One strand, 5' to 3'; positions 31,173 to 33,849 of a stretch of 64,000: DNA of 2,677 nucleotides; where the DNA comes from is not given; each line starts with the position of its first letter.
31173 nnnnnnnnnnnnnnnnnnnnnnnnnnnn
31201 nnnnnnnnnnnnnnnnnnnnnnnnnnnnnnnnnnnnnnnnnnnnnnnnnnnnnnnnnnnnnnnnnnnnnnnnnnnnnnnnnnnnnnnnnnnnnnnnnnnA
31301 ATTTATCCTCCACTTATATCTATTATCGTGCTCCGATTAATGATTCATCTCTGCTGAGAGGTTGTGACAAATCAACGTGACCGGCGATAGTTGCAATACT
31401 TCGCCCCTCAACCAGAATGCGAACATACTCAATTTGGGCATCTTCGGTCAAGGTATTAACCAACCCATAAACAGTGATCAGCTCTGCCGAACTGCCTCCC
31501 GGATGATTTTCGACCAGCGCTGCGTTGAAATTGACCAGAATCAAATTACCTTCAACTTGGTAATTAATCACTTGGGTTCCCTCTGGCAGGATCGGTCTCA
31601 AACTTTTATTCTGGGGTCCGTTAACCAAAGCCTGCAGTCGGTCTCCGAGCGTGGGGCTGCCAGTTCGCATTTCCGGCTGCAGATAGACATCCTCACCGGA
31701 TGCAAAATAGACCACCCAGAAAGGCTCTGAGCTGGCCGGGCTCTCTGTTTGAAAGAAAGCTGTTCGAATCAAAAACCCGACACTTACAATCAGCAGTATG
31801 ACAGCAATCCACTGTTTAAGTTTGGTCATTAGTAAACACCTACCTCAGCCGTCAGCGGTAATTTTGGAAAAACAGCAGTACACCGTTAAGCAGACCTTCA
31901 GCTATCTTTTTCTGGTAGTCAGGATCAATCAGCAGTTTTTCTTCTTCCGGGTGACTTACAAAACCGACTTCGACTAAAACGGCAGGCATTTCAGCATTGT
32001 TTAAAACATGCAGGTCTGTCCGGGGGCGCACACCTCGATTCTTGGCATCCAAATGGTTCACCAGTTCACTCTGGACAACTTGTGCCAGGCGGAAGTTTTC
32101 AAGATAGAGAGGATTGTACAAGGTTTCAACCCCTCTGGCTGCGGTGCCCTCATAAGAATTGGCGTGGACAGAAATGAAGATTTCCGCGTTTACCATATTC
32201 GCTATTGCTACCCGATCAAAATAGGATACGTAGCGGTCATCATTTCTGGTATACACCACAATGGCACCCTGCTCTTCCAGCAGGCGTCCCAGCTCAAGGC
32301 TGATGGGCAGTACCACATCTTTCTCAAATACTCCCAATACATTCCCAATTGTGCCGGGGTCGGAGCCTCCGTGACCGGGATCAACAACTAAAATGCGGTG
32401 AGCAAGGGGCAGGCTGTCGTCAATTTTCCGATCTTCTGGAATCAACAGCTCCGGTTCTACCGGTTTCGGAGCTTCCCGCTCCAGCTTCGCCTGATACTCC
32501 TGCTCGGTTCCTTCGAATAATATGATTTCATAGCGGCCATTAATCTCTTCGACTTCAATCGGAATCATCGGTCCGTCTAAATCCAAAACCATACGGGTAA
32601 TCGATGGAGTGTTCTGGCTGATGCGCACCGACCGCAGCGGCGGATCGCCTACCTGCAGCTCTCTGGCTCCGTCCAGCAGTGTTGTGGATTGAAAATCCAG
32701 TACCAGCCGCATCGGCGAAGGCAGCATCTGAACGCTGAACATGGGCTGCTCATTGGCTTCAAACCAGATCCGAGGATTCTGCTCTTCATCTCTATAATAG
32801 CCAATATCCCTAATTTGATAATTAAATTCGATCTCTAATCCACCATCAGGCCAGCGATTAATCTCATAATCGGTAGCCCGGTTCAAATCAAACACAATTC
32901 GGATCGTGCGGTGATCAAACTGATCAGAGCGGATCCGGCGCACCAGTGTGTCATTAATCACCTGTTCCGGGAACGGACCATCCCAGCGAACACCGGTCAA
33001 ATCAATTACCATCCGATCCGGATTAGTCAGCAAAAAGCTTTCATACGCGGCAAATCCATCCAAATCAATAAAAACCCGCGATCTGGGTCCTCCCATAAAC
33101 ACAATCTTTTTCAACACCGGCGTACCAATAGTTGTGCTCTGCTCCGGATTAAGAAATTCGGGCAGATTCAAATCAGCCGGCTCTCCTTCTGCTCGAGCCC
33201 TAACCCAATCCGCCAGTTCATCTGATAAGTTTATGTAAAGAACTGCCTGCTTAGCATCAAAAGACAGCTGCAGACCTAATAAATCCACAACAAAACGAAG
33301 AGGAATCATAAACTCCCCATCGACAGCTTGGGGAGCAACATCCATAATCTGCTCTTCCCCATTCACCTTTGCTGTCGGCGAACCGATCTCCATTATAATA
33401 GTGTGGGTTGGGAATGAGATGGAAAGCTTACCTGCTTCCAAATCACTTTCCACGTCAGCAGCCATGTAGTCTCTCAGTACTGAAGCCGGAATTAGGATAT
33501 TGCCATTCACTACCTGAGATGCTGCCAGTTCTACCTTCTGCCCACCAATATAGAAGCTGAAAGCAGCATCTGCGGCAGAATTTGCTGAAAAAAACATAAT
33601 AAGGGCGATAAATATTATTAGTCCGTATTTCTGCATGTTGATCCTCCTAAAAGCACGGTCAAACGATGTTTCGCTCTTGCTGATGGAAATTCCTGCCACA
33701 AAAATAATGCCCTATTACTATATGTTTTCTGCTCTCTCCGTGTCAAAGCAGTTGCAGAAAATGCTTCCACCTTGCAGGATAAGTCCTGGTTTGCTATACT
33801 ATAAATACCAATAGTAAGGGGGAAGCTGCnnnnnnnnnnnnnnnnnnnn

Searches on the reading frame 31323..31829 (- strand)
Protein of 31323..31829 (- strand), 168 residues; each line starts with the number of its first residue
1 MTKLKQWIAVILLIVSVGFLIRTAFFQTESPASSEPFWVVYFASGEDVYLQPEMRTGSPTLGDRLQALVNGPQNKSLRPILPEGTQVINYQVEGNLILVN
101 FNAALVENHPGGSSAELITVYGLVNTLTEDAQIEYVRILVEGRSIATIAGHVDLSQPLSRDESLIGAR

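Call 62: search_protein_families(library=pfam, proteins=[window:31323-31829:-], max_evalue=0.0001)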
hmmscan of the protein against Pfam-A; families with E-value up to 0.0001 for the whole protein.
window:31323-31829:- (168 aa): 1 family
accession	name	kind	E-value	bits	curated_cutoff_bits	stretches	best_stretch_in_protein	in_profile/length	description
PF10646.14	Germane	-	1.5e-18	67.9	23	1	40-144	2-115/117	Sporulation and spore germination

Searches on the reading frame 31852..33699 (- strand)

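Call 62: search_protein_families(library=pfam, proteins=[window:31852-33699:-], max_evalue=0.0001)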
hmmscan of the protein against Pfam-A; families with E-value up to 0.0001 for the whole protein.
window:31852-33699:- (615 aa): 4 families
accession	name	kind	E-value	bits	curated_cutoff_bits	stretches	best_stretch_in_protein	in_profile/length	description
PF01520.23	Amidase_3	-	7e-53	179.7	27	1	438-607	2-172/174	N-acetylmuramoyl-L-alanine amidase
PF11741.13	AMIN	-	1.5e-25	89.7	20.5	2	207-284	11-93/101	AMIN domain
PF07833.16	Cu_amine_oxidN1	-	4e-18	65.8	24.2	1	51-156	2-108/108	Copper amine oxidase N-terminal domain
PF24837.1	AMIN-like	-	5.6e-05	23.7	27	0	176-234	67-127/129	AMIN-like domain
